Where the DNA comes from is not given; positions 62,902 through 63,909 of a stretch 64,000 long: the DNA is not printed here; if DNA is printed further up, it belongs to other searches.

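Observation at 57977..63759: Array of 5'-truncated copies of the CI-like repressor 3' end, most followed by a different envelope-protein gene, between integrase and the intact repressor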

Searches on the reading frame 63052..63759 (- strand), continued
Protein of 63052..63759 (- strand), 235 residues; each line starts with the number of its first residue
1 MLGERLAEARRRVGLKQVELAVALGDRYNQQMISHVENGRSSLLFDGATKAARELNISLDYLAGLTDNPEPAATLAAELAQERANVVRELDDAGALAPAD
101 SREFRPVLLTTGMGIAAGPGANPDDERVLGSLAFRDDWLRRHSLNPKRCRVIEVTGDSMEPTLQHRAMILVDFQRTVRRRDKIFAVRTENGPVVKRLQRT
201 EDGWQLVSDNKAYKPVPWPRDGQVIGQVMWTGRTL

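Call 45: find_encoding_contigs(protein=P0091, flank=8000, max_places=2)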
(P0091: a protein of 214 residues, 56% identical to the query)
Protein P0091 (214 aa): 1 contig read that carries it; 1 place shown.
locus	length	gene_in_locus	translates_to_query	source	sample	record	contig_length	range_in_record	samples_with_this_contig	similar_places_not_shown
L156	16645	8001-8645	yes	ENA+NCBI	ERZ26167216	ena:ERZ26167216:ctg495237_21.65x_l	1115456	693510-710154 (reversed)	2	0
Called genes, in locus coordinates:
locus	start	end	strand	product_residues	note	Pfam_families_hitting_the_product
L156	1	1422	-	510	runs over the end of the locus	PF00270:DEAD, PF04851:ResIII, PF00271:Helicase_C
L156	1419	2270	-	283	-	-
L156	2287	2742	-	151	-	-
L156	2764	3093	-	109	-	-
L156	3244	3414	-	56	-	-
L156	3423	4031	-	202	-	-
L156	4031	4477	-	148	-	-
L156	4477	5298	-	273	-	PF04404:ERF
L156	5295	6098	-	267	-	PF09588:YqaJ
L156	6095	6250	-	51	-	-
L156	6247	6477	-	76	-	-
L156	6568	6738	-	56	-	-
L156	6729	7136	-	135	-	-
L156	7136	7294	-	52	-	-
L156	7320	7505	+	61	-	-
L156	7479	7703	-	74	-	-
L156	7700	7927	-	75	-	PF13560:HTH_31, PF01381:HTH_3 (weak)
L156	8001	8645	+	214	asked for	PF01381:HTH_3, PF00717:Peptidase_S24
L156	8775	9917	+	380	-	PF13576:Pentapeptide_3 (faint), PF13599:Pentapeptide_4 (faint), PF00805:Pentapeptide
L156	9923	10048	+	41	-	-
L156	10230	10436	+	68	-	-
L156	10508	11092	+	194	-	-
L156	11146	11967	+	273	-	PF02086:MethyltransfD12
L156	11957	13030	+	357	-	PF09566:RE_SacI_N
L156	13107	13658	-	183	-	PF13640:2OG-FeII_Oxy_3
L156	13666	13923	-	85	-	-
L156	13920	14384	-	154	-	-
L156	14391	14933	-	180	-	-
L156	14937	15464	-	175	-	-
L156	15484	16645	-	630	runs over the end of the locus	PF01755:Glyco_transf_25, PF25342:GT_PLOD, PF13640:2OG-FeII_Oxy_3 (faint)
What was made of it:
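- Closest known: Phage mosaicism by relaxed homologous recombination at short diverged homologies. Same: An Erf-type recombinase with an exonuclease is encoded in a related prophage (call 45).
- Erf plus YqaJ exonuclease is encoded in a related prophage (call 45).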

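Call 46: find_encoding_contigs(protein=P0002, flank=10000, max_places=2)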
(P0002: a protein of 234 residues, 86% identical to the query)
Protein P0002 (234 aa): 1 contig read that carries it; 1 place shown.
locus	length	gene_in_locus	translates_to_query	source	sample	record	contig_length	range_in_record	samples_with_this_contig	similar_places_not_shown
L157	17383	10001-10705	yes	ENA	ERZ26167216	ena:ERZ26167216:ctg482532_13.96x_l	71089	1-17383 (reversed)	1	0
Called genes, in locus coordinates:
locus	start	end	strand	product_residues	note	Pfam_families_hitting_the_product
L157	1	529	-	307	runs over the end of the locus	-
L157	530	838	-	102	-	-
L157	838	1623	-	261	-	-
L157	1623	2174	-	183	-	-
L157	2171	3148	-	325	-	PF05063:MT-A70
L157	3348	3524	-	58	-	-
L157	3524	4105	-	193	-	-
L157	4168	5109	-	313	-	PF13479:AAA_24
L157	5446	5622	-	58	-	-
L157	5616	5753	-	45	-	-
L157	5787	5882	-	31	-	-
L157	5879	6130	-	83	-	-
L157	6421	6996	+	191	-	-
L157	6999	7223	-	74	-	-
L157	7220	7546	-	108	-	-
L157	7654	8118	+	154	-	-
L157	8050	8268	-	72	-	-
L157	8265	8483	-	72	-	-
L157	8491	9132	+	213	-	PF13643:DUF4145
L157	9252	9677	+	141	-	-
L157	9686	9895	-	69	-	PF01381:HTH_3 (weak), PF12844:HTH_19 (weak), PF13560:HTH_31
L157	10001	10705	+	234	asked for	PF00717:Peptidase_S24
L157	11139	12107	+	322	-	PF16289:PIN_12, PF18476:PIN_8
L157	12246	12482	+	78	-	-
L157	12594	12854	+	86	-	PF05016:ParE_toxin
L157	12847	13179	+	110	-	PF13560:HTH_31, PF01381:HTH_3, PF12844:HTH_19 (weak)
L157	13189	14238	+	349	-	PF00589:Phage_integrase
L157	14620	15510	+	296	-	-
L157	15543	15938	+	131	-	PF19649:DUF6152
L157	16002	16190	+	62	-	-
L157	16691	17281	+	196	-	PF00574:CLP_protease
